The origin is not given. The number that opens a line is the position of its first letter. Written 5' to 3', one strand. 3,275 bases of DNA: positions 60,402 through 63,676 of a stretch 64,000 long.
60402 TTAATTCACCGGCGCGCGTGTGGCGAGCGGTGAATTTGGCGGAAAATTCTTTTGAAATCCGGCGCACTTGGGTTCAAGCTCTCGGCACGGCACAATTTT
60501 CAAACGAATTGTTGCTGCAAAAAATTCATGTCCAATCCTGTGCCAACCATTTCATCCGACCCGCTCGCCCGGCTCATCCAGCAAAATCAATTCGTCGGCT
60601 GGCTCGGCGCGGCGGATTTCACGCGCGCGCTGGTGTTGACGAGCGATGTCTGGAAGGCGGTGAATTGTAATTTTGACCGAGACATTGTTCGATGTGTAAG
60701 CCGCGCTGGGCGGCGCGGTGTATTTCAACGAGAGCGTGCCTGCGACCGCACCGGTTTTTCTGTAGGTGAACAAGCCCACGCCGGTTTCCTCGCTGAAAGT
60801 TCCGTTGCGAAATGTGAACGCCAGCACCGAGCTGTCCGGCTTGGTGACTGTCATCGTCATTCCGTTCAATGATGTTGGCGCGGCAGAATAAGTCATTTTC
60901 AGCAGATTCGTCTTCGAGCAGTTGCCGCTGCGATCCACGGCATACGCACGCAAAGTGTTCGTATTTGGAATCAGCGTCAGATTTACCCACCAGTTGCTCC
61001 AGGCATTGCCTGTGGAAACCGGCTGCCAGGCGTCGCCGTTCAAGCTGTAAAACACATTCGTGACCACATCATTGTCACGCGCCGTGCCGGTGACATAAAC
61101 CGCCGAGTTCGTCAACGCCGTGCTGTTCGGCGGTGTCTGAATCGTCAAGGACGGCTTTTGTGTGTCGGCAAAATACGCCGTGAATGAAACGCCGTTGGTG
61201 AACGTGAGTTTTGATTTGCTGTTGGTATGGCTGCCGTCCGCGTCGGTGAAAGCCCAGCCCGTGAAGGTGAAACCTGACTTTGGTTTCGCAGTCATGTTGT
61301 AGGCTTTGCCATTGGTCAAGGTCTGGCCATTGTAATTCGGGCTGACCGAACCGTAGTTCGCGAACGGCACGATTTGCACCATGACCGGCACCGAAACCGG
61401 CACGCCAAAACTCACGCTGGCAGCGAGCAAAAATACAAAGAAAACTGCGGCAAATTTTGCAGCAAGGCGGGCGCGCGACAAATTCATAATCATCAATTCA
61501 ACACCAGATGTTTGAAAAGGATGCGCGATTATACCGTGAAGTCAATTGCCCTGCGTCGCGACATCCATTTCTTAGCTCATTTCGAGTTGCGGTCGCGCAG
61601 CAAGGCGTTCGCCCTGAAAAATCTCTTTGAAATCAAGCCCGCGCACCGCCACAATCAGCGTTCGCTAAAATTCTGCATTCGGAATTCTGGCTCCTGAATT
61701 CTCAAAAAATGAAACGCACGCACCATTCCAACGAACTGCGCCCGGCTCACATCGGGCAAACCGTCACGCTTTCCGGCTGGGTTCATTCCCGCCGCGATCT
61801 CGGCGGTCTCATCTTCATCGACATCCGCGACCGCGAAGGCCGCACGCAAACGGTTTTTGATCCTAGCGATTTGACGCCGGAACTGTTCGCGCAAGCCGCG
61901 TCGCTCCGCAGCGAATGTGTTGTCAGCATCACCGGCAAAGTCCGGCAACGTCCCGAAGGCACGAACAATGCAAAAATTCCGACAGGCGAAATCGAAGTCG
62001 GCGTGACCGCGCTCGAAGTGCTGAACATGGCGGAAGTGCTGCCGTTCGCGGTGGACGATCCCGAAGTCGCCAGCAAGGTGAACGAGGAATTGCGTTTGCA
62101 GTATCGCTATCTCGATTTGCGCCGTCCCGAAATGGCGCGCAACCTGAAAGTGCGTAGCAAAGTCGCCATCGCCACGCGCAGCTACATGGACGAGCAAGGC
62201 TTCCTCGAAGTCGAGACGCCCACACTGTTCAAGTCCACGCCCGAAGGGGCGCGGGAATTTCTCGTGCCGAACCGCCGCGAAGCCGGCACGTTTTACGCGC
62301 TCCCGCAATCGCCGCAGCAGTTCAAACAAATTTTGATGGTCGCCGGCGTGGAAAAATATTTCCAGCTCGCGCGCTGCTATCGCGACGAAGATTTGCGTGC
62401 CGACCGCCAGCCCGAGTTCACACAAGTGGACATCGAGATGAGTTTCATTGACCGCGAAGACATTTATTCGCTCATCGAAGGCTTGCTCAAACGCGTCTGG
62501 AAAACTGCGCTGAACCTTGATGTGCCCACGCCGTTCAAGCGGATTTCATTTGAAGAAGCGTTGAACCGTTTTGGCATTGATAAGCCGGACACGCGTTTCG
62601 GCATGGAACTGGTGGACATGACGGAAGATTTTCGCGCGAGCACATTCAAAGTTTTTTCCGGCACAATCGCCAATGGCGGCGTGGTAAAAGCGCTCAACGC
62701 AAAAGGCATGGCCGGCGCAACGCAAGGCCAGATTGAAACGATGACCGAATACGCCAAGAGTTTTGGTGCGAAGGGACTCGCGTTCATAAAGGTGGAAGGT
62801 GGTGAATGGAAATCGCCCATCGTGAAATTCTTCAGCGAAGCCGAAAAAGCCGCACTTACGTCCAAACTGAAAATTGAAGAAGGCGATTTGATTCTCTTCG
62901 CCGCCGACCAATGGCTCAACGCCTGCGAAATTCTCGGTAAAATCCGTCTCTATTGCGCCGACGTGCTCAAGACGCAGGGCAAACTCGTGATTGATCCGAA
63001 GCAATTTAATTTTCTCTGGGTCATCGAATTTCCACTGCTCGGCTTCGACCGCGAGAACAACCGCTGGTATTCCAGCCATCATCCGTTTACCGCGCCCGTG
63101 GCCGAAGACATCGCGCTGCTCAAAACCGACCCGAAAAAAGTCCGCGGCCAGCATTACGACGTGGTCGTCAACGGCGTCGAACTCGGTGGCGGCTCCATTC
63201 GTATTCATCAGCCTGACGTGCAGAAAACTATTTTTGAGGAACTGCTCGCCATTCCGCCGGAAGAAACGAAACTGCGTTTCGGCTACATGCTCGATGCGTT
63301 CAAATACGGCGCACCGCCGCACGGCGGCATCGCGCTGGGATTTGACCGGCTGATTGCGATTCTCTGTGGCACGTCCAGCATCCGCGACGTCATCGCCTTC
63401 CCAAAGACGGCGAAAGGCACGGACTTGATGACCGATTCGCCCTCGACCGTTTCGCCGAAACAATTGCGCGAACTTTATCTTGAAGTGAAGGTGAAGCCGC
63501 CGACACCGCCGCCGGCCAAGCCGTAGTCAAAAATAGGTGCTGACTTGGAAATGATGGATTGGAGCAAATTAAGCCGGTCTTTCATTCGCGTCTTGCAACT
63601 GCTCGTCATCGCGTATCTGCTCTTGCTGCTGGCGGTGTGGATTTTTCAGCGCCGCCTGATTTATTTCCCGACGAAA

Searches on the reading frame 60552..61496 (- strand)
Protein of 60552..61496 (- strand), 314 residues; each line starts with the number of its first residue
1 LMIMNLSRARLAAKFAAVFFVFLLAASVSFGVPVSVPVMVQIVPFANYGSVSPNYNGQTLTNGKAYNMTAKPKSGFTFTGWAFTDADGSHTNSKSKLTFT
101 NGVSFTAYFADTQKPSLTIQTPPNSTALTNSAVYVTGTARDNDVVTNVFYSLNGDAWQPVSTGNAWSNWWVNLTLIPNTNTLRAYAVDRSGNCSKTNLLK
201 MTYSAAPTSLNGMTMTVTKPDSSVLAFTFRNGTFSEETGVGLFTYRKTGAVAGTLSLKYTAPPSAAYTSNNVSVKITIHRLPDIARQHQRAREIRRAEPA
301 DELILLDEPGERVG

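Call 52: search_protein_families(library=pfam, proteins=[window:60552-61496:-], max_evalue=0.001)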
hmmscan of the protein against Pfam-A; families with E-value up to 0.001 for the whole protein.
window:60552-61496:- (314 aa): 2 families
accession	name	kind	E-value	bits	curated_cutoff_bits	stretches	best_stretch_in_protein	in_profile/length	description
PF18998.6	Flg_new_2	-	1.3e-06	28.8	23.6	1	47-111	9-71/73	Divergent InlB B-repeat domain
PF17957.7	Big_7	-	0.00044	21.3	24.1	1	115-183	1-69/70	Bacterial Ig domain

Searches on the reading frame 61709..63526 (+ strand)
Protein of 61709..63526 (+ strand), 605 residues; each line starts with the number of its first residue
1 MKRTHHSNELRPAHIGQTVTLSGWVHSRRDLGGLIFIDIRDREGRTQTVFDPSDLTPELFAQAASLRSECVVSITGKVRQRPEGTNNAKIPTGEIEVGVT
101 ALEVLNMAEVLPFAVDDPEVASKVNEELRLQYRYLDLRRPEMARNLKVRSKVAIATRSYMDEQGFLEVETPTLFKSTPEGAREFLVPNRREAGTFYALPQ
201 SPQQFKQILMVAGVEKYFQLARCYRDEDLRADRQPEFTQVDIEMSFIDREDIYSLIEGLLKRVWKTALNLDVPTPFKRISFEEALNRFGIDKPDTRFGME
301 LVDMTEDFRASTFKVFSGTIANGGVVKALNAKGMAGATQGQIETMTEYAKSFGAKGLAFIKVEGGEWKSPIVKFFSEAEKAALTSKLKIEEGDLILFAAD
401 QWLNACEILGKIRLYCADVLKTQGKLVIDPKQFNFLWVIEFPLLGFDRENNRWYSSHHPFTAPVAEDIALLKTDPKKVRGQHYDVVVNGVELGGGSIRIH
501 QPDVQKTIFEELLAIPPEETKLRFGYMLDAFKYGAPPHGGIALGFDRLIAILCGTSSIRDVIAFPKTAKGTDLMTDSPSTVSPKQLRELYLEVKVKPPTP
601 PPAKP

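Call 52: search_protein_families(library=pfam, proteins=[window:61709-63526:+], max_evalue=0.001)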
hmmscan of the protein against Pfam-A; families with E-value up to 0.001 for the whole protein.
window:61709-63526:+ (605 aa): 3 families
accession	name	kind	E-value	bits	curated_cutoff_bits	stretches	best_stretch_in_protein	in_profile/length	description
PF00152.25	tRNA-synt_2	-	3.6e-121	404.4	25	1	125-567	1-307/308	tRNA synthetases class II (D, K and N)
PF02938.19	GAD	-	3.6e-25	88.5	23.4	1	316-409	1-95/95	GAD domain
PF01336.31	tRNA_anti-codon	-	3.4e-18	65.8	27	1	19-105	1-75/75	OB-fold nucleic acid binding domain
